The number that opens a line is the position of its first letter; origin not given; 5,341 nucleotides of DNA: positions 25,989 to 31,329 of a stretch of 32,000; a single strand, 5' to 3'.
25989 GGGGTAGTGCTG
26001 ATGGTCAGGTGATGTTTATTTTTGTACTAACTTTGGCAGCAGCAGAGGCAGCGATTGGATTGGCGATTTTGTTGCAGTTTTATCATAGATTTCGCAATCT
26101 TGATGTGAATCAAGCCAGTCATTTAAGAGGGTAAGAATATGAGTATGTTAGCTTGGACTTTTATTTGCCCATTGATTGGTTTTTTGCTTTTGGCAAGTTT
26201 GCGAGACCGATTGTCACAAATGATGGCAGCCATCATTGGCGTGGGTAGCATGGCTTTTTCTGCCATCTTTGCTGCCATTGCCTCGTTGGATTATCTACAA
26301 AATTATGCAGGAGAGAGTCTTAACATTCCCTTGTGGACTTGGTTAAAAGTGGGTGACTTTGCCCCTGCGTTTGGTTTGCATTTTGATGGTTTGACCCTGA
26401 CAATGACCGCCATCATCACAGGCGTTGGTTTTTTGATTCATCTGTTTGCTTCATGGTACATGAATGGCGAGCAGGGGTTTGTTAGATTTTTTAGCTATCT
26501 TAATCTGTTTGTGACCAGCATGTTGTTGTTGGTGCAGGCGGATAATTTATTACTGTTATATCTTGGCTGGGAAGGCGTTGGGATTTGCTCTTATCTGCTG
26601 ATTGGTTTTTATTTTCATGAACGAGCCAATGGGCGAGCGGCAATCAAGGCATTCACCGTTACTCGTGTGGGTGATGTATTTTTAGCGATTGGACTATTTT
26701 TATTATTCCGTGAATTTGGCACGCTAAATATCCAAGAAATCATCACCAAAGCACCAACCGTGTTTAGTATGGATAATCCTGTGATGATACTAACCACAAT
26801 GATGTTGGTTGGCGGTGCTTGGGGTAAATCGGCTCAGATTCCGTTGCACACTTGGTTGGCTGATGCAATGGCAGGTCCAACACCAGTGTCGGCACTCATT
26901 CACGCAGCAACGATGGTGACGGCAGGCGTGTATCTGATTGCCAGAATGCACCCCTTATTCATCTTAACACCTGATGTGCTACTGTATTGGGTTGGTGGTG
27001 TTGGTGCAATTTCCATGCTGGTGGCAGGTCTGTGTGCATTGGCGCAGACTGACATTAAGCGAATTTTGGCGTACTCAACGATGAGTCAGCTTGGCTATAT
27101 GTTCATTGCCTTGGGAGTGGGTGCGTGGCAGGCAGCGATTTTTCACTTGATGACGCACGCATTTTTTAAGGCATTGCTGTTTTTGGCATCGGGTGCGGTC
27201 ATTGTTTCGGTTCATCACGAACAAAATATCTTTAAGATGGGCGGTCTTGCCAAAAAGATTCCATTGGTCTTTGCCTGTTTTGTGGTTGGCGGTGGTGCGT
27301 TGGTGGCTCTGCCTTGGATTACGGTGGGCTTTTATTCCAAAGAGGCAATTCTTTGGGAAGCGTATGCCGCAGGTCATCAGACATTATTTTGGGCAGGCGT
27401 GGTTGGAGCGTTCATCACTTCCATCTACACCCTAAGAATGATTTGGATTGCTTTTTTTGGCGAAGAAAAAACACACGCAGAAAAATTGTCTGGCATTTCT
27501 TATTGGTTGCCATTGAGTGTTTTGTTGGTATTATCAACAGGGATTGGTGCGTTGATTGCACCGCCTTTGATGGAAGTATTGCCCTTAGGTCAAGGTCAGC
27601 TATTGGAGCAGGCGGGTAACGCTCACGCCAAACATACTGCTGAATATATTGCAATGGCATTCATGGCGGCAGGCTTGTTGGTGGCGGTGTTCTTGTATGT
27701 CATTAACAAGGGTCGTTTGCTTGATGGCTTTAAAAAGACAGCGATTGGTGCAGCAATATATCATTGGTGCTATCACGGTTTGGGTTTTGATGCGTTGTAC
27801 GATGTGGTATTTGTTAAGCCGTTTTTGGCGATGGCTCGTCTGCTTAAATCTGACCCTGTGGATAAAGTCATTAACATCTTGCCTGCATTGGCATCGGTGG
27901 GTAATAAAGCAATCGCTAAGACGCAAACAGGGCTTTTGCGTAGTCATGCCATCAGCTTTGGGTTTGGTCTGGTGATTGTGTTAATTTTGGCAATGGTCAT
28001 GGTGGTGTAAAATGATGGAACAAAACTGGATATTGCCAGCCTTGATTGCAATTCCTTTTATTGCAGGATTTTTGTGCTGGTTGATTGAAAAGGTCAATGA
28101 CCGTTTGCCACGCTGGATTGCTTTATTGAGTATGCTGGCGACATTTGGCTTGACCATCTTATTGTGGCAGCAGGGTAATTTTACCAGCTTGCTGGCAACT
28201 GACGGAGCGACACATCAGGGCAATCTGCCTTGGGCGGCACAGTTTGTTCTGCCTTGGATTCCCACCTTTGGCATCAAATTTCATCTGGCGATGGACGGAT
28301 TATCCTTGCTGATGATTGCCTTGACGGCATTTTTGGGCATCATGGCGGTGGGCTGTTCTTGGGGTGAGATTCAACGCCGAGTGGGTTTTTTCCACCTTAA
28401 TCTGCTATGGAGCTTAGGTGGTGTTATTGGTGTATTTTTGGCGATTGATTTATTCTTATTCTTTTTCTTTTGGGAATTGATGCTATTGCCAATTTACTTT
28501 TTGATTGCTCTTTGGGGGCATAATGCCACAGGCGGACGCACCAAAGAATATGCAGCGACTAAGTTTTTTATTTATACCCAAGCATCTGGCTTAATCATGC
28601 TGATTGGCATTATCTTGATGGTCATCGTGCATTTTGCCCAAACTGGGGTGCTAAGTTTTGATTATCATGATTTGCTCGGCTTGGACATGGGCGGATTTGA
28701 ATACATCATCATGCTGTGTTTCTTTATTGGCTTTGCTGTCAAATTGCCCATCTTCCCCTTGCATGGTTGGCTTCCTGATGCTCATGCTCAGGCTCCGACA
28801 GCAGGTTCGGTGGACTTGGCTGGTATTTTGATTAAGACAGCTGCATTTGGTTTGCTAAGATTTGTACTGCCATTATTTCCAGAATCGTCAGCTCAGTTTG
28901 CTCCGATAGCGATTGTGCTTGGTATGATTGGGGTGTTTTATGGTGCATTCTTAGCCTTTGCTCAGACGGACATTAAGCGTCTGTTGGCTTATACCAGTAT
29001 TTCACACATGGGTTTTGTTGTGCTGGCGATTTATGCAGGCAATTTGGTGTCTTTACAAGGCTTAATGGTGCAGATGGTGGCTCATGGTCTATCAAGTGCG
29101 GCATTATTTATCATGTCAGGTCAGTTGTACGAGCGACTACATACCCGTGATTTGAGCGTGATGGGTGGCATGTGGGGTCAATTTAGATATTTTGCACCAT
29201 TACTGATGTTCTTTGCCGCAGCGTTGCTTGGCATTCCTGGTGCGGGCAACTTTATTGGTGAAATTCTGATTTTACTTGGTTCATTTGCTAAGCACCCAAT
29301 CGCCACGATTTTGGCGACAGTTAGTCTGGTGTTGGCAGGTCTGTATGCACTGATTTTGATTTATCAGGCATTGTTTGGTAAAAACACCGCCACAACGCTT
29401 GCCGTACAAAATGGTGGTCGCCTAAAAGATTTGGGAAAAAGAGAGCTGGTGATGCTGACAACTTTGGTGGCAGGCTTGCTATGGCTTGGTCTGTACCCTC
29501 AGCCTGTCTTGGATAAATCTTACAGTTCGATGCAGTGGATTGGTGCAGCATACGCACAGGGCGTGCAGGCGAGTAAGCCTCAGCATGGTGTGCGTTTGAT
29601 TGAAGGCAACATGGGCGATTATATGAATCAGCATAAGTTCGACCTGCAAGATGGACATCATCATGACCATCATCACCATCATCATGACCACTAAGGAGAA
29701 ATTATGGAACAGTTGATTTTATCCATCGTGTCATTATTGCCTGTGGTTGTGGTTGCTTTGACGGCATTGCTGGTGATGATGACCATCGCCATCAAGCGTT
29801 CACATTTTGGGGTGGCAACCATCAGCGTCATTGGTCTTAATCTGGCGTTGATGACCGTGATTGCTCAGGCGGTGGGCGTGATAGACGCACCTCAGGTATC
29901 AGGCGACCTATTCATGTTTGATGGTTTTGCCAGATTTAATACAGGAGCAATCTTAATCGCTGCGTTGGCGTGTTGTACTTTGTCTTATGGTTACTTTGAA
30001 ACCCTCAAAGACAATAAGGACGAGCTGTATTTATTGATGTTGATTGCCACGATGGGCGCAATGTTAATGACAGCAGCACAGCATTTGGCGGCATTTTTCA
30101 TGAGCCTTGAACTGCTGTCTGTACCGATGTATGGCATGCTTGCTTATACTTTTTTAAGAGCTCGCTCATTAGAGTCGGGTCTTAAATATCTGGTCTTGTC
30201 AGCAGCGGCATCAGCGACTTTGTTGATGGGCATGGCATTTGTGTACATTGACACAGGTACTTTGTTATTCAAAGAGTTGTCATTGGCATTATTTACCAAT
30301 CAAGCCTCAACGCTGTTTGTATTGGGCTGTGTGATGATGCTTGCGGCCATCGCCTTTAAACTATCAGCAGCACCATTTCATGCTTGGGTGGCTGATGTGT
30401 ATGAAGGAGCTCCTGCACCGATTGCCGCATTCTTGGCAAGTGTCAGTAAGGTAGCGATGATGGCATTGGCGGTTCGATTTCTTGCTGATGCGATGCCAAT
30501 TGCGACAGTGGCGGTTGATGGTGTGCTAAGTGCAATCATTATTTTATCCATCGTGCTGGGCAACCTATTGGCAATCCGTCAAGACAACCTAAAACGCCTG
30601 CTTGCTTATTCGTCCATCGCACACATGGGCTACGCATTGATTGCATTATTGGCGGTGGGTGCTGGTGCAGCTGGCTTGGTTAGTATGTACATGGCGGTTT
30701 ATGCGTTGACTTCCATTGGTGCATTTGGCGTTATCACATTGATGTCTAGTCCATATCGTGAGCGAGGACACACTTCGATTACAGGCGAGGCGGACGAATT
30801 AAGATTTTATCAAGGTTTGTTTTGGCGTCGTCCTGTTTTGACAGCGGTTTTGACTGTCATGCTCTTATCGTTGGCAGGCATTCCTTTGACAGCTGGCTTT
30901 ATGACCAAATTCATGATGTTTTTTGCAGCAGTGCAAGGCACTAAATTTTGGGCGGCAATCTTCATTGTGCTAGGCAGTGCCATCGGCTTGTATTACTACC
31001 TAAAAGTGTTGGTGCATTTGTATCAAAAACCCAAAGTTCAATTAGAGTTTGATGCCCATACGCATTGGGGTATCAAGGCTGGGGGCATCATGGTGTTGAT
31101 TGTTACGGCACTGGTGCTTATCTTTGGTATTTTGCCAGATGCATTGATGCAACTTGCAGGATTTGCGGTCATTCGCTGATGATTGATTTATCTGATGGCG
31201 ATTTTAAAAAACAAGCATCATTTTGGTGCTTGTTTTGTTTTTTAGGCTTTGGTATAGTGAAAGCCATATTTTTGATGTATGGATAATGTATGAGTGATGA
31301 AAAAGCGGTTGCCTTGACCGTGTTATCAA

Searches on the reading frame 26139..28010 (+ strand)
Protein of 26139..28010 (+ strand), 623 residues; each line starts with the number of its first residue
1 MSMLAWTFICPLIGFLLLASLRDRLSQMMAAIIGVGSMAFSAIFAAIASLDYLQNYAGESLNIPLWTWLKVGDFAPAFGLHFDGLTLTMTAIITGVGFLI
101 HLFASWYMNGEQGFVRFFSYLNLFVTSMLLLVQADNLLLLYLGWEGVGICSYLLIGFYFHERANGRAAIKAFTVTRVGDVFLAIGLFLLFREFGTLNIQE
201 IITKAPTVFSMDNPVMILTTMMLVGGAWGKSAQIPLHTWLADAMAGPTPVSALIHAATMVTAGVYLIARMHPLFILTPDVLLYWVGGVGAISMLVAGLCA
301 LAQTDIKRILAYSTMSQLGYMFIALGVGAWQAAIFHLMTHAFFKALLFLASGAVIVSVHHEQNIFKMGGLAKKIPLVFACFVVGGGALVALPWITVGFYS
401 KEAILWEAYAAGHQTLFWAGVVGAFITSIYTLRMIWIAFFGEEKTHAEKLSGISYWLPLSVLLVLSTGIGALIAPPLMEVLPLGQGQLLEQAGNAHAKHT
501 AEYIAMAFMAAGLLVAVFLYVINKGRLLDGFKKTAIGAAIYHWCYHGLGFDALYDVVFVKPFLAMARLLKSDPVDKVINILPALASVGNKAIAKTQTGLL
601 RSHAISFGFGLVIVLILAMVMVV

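Call 111: search_protein_families(library=pfam, proteins=[window:26139-28010:+], max_evalue=0.00001)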
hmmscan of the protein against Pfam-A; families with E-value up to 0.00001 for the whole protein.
window:26139-28010:+ (623 aa): 2 families
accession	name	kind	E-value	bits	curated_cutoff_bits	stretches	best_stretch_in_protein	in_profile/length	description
PF00361.26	Proton_antipo_M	-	7e-87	291.8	21.5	1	134-427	1-294/294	NADH:quinone oxidoreductase/Mrp antiporter, TM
PF00662.26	Proton_antipo_N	-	1.6e-18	66.8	24.5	1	68-118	1-51/51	NADH-Ubiquinone oxidoreductase (complex I), chain 5 N-terminus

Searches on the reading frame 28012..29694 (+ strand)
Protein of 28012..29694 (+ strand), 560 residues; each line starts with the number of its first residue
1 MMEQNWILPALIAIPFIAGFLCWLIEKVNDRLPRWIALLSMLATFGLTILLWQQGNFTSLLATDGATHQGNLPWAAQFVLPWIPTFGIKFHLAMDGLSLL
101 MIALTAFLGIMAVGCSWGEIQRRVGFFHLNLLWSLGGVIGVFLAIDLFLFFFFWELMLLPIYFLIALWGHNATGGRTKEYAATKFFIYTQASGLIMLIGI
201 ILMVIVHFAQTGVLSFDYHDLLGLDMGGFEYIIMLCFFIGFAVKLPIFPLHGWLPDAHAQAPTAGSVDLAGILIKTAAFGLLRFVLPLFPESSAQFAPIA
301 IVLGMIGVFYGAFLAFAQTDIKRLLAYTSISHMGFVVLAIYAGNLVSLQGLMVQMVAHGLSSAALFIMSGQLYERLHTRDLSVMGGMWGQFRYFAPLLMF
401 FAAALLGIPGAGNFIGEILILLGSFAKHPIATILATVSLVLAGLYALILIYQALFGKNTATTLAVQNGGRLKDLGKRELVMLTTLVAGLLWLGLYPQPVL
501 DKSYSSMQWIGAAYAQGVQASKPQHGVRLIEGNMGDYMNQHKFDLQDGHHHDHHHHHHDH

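Call 111: search_protein_families(library=pfam, proteins=[window:28012-29694:+], max_evalue=0.00001)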
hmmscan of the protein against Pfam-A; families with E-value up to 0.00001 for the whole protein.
window:28012-29694:+ (560 aa): 1 family
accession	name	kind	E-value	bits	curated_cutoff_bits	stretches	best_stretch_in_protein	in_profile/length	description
PF00361.26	Proton_antipo_M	-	2.8e-66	224.2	21.5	1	144-439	1-291/294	NADH:quinone oxidoreductase/Mrp antiporter, TM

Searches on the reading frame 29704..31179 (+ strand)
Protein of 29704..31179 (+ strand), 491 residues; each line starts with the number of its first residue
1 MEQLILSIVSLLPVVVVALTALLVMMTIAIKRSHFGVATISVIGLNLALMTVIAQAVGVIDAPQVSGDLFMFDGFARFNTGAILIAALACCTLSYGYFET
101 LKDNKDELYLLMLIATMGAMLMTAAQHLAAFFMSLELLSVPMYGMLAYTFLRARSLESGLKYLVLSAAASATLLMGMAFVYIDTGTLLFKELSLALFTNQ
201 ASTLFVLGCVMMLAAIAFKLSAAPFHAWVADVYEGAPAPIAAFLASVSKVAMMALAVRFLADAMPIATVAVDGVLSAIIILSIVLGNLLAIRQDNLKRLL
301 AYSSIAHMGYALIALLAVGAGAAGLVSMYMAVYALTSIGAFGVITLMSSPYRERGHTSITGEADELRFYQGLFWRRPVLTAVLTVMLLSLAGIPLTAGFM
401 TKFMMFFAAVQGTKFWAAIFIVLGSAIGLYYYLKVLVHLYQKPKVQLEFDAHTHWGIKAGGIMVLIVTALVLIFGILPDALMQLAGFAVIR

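Call 111: search_protein_families(library=pfam, proteins=[window:29704-31179:+], max_evalue=0.00001)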
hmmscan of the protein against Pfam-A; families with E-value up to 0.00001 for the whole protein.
window:29704-31179:+ (491 aa): 1 family
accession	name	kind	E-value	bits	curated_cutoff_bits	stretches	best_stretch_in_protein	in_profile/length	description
PF00361.26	Proton_antipo_M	-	6.4e-68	229.5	21.5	1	125-427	1-293/294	NADH:quinone oxidoreductase/Mrp antiporter, TM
